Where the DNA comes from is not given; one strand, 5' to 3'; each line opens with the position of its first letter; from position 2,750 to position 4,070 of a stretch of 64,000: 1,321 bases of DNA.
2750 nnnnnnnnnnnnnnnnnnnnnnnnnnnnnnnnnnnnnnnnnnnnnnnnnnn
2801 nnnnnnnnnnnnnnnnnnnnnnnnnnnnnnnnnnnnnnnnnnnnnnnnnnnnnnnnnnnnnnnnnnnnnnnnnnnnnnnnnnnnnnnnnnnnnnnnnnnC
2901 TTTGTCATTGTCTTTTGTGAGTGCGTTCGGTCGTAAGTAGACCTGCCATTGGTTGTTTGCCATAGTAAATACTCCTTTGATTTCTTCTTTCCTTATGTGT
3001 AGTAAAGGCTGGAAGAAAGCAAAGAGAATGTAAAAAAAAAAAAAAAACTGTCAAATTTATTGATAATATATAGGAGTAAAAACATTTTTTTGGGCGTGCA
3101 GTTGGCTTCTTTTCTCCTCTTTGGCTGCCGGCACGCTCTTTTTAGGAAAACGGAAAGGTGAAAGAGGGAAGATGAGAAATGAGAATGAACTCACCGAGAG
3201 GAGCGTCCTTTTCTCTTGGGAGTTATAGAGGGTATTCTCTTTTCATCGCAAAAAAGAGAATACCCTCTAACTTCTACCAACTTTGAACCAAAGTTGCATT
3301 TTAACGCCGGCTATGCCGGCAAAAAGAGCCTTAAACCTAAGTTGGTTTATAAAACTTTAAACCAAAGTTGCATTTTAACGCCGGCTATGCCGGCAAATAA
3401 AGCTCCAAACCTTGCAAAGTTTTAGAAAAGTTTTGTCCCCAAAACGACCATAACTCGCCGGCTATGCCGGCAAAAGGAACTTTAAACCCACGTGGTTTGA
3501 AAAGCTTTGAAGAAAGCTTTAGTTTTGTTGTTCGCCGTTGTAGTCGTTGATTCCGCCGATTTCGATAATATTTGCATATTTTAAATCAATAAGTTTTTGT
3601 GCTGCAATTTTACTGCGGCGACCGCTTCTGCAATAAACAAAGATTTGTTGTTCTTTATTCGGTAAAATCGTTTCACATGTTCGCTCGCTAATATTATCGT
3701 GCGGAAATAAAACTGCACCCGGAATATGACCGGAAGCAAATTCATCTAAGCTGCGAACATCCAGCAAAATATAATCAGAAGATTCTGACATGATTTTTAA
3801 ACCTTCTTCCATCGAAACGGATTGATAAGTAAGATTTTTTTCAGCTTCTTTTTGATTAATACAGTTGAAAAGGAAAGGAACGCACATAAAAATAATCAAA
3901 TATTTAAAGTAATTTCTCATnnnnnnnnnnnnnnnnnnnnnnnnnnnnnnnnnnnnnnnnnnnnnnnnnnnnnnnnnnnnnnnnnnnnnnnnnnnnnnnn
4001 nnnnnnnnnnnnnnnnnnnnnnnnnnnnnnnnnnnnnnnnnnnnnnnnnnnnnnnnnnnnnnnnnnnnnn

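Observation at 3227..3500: Mosaic of direct repeats with paired AT-rich and GC-rich hairpins in a 555-bp non-coding gap, a possible repeated small RNA or genome-specific intergenic repeat element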

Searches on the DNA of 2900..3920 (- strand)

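Call 5: search_rna_families(source=window, start=2900, end=3600, threshold=evalue, max_evalue=10, show_alignments=3)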
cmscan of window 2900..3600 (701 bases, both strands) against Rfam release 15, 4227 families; matches with E-value up to 10: 31.
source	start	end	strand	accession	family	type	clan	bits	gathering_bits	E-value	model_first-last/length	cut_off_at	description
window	3216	3277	+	RF04239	mir-4679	Gene; miRNA;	-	27.8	88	0.0046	1-75/75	no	mir-4679 microRNA precursor family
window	3226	3269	-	RF04239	mir-4679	Gene; miRNA;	-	26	88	0.014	16-60/75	no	mir-4679 microRNA precursor family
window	2971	3299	+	RF01577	RNase_P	Gene; ribozyme;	CL00002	23.6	100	0.16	1-626/626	no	Plasmodium RNase_P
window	3222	3295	+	RF01467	rli36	Gene; sRNA;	-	23.6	50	0.16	1-84/84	no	Listeria sRNA rli36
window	3025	3144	+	RF00616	LhrC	Gene; sRNA;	CL00114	23.1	110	0.5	1-111/111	no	Listeria LhrC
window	3216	3280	+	RF03563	mir-BART16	Gene; miRNA;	-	21.9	100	0.13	1-87/87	no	mir-BART16 microRNA precursor family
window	3225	3270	-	RF03861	mir-4484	Gene; miRNA;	-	21.1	90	0.44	1-89/89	no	mir-4484 microRNA precursor family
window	3214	3283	+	RF04174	MIR4208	Gene; miRNA;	-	19.9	140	2.4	1-191/191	no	MIR4208 microRNA precursor family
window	2961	3064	+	RF01859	Phe_leader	Cis-reg; leader;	-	19.3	55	1.5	1-125/125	no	Phenylalanine leader peptide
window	3226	3269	-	RF03445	mir-7552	Gene; miRNA;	-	18.2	59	4.7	8-53/63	no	mir-7552 microRNA precursor family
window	3184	3398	+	RF02590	Spy1186876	Gene; sRNA;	-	18.1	208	0.15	1-243/243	no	S. pyogenes small RNA 1186876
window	3226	3271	-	RF03640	mir-3747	Gene; miRNA;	-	18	63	1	1-67/67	no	mir-3747 microRNA precursor family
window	3225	3270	-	RF04156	MIR2670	Gene; miRNA;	-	17.7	117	0.32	1-200/200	no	MIR2670 microRNA precursor family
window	3221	3272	-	RF03623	mir-1252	Gene; miRNA;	-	17.3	70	6.1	1-65/65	no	mir-1252 microRNA precursor family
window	3217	3276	+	RF03469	mir-1179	Gene; miRNA;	-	17.2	80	1.7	1-82/82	no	mir-1179 microRNA precursor family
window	3230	3320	-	RF02715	sno_ncR1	Gene; snRNA; snoRNA; HACA-box;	-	15.8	94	10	1-111/111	no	Small nucleolar RNA ncR1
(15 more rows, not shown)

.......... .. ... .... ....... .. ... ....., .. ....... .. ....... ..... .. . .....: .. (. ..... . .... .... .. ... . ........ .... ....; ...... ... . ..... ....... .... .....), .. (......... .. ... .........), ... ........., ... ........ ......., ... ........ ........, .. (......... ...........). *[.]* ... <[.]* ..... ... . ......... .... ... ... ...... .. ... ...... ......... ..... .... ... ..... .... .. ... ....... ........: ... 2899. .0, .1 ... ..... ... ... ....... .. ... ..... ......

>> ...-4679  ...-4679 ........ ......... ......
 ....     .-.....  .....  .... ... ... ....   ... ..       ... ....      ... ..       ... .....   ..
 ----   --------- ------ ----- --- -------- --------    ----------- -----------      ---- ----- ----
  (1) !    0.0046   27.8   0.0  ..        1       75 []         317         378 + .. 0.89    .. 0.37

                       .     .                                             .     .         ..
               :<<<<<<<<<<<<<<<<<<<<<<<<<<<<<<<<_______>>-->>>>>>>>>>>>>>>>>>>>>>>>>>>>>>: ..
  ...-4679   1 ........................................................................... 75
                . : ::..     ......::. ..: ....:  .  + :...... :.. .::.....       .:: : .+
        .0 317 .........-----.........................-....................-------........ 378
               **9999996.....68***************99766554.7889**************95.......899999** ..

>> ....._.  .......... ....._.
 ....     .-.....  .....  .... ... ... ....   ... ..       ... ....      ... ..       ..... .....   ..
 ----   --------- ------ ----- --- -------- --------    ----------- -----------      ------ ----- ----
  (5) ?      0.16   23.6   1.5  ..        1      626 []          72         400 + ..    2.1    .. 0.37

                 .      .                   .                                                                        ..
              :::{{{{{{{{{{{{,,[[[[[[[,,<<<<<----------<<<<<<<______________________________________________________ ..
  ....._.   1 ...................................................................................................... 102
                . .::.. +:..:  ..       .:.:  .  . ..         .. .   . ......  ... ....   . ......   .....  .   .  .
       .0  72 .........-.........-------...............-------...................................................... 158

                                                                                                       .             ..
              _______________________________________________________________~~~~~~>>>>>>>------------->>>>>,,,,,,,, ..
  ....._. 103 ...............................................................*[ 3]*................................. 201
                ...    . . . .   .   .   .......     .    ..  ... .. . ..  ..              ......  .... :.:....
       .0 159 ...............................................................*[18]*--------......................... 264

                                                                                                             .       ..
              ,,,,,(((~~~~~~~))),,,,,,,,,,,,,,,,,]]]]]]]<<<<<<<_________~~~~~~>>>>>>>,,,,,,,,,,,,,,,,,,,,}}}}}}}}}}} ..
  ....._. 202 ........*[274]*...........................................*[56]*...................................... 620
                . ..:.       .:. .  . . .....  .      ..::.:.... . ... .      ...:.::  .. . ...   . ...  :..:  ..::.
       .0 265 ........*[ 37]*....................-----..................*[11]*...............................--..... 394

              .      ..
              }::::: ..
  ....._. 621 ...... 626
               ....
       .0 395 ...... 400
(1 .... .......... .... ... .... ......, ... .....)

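Call 53: search_with_rna_model(model_id=R1, sources=[L106, L108, L109, L122, L139, L137], filters=off, max_evalue=10, show_alignments=4)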
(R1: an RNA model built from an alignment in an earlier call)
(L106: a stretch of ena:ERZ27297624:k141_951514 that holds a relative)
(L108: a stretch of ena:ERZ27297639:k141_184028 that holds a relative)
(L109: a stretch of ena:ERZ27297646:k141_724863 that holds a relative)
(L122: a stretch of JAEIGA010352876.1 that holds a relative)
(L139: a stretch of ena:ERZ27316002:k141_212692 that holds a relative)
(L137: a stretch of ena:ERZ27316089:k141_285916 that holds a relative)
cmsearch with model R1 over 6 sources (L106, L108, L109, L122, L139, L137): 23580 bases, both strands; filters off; matches with E-value up to 10: 25.
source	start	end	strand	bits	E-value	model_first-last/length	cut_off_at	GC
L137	2801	2862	+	13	0.25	1-67/67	no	0.37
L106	1035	1081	-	11.2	0.76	1-67/67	no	0.19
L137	4789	4809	+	11.1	0.8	1-67/67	no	0.29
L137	4788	4808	-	10.3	1.3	1-67/67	no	0.29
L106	1035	1083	+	10.3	1.4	1-67/67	no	0.18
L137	2060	2087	-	9.7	2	1-67/67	no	0.32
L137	3313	3356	-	9.2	2.8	1-67/67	no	0.41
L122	910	962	+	8.8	3.5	1-67/67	no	0.36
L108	867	902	-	8.2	5.2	1-67/67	no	0.47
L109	576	611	-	8.2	5.2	1-67/67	no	0.47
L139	4357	4436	+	7.9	6.3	1-67/67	no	0.39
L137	4054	4119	+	7.7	6.8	1-67/67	no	0.27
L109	4234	4276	+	7.7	7.2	1-67/67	no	0.37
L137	816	858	-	7.7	7.2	1-67/67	no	0.37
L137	1562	1604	-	7.7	7.2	1-67/67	no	0.37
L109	4233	4275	-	7.6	7.2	1-67/67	no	0.37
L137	817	859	+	7.6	7.2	1-67/67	no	0.37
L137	1563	1605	+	7.6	7.2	1-67/67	no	0.37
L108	2630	2692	+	7.5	7.8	1-67/67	no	0.41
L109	2339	2401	+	7.5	7.8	1-67/67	no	0.41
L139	50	65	+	7.5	7.8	1-67/67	no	0.38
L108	1029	1084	-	7.4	8.5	1-67/67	no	0.29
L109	738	793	-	7.4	8.5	1-67/67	no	0.29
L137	2061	2088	+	7.4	8.7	1-67/67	no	0.32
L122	909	961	-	7.3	9.2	1-67/67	no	0.36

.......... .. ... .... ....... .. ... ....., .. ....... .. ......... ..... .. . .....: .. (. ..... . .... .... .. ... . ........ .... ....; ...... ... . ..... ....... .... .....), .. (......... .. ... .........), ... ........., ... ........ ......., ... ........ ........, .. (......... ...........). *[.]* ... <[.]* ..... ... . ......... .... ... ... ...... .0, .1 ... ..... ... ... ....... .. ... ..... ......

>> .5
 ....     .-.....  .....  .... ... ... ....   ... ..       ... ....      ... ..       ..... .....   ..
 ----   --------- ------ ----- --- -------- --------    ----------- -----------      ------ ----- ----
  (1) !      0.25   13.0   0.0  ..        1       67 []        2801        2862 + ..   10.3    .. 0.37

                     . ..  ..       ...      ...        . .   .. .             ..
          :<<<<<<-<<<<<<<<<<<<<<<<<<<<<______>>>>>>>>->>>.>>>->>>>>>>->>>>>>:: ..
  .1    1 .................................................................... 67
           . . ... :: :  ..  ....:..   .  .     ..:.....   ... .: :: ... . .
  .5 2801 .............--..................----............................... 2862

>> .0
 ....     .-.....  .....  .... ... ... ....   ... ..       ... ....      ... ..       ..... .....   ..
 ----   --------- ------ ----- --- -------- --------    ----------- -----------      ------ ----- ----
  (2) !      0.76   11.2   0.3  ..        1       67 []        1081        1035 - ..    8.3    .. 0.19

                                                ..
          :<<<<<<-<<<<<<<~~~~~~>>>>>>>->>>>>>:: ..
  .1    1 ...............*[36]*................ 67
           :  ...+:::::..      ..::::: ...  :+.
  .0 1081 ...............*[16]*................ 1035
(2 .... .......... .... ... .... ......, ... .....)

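Call 61: build_rna_model(alignment_id=A2, structure=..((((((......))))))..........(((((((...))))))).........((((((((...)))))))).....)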
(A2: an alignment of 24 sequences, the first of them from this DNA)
Model R2 built from alignment A2 (24 sequences, 80 columns); structure: as given.
model positions 77; base pairs 21; branch points 2; effective number of sequences 7.13; information 0.735 bits per position. Calibrated on 0.2 Mb of random sequence (short: E-values are rough).
structure used (alignment columns):
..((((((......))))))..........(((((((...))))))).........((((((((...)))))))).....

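Call 62: search_with_rna_model(model_id=R2, sources=[window, L104, L105, L106, L107, L108, L109, L110, L122, L127, L130, L137, L138, L139], max_evalue=1, make_alignment=true)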
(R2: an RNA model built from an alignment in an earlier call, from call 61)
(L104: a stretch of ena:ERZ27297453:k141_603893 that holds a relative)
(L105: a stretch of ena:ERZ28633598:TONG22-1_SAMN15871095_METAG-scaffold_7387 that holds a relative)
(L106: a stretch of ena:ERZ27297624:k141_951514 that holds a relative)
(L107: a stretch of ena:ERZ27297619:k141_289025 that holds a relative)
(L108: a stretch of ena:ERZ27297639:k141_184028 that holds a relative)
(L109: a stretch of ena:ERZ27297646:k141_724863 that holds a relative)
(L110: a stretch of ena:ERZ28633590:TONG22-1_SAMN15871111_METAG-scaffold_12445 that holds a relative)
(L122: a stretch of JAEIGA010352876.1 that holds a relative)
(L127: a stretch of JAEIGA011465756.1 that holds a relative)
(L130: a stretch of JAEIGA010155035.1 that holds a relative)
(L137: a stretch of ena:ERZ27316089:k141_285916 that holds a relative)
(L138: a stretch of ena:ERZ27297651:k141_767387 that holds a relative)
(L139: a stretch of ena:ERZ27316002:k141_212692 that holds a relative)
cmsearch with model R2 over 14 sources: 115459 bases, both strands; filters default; matches with E-value up to 1: 35.
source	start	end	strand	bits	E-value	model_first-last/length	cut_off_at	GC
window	3274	3350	-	99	1.5e-16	1-77/77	no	0.42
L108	4355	4432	+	95.8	5.9e-16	1-77/77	no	0.37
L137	1610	1687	-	90.9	4.9e-15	1-77/77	no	0.38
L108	4281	4353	+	88.1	1.7e-14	1-77/77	no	0.36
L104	5584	5661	+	86.8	2.9e-14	1-77/77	no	0.35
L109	3990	4062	+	85.4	5.5e-14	1-77/77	no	0.36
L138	131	206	-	83.1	1.5e-13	1-77/77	no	0.33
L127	1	73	-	82.5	1.9e-13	1-77/77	no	0.4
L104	5387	5464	+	81.7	2.7e-13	1-77/77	no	0.38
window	3352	3424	-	80.5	4.6e-13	1-77/77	no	0.38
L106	953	1030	+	78.5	1.1e-12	1-77/77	no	0.42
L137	864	940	-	76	3.2e-12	1-77/77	no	0.42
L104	5510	5582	+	75.9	3.3e-12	1-77/77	no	0.37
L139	1533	1609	-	74.5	6e-12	1-77/77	no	0.39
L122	782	857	+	72.2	1.6e-11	1-77/77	no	0.42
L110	3839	3916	+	69.4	5.5e-11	1-77/77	no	0.45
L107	3662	3739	+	68.3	9e-11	1-77/77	no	0.45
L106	802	878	+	67.4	1.3e-10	1-77/77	no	0.45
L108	4130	4206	+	67.4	1.3e-10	1-77/77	no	0.45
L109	3839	3915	+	67.4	1.3e-10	1-77/77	no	0.45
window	3425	3501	-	66.2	2.2e-10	1-77/77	no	0.47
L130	1393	1468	-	65.9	2.6e-10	1-77/77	no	0.43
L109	4064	4139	+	65.7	2.8e-10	1-77/77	no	0.43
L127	74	150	-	64.4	4.9e-10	1-77/77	no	0.44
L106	879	951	+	61.5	1.7e-09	1-77/77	no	0.49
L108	4207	4279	+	61.5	1.7e-09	1-77/77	no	0.49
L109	3916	3988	+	59.6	4e-09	1-77/77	no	0.48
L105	5322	5386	+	58.5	6.2e-09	1-64/77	3'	0.48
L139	1611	1683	-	36.5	8.6e-05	1-77/77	no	0.52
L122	1165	1239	-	30.7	0.0011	1-77/77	no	0.45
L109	4170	4228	+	27.5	0.0044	1-77/77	no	0.42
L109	4007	4083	-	18.9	0.18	1-77/77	no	0.34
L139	1590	1716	+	15.9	0.67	1-77/77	no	0.43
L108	4257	4374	-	15.8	0.69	1-77/77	no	0.33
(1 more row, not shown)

Alignment A3: 35 matches aligned to the model, 172 columns, each read 5' to 3' on its own strand. Consensus structure (alignment columns), stored with it:
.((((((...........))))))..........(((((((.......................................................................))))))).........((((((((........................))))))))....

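Call 79: search_with_rna_model(model_id=R2, sources=[L140, L141, L142, L143, L122, L130, L137, L139], max_evalue=0.01)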
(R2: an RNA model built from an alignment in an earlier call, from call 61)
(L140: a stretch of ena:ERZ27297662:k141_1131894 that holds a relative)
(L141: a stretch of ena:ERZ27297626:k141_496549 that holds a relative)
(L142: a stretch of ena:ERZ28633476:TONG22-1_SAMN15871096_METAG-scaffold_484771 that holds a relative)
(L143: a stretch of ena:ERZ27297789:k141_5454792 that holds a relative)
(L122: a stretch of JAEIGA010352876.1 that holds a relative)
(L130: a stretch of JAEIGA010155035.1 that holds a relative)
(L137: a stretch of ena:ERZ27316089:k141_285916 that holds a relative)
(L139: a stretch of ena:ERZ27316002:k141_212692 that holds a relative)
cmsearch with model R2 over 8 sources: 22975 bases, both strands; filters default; matches with E-value up to 0.01: 16.
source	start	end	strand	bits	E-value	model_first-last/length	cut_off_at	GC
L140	166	242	-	93.3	3.5e-16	1-77/77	no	0.4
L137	1610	1687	-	90.9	9.7e-16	1-77/77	no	0.38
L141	659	734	-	77.3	3.5e-13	1-77/77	no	0.39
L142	282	357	-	77.3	3.5e-13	1-77/77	no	0.39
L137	864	940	-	76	6.4e-13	1-77/77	no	0.42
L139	1533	1609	-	74.5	1.2e-12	1-77/77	no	0.39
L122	782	857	+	72.2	3.2e-12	1-77/77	no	0.42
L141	243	318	-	70.8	5.9e-12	1-77/77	no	0.38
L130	1393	1468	-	65.9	5.1e-11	1-77/77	no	0.43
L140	2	79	-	64.5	9.4e-11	1-77/77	no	0.33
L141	514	589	-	61.4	3.6e-10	1-77/77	no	0.37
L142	137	212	-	61.4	3.6e-10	1-77/77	no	0.37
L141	97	172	-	57.7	1.8e-09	1-77/77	no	0.39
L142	429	503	-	40.7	2.8e-06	1-77/77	no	0.33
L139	1611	1683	-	36.5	1.7e-05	1-77/77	no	0.52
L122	1165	1239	-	30.7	0.00022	1-77/77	no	0.45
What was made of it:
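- On REP / BIME: All modules in every array are head-to-tail on one strand (model R2 hits, calls 62, 79).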
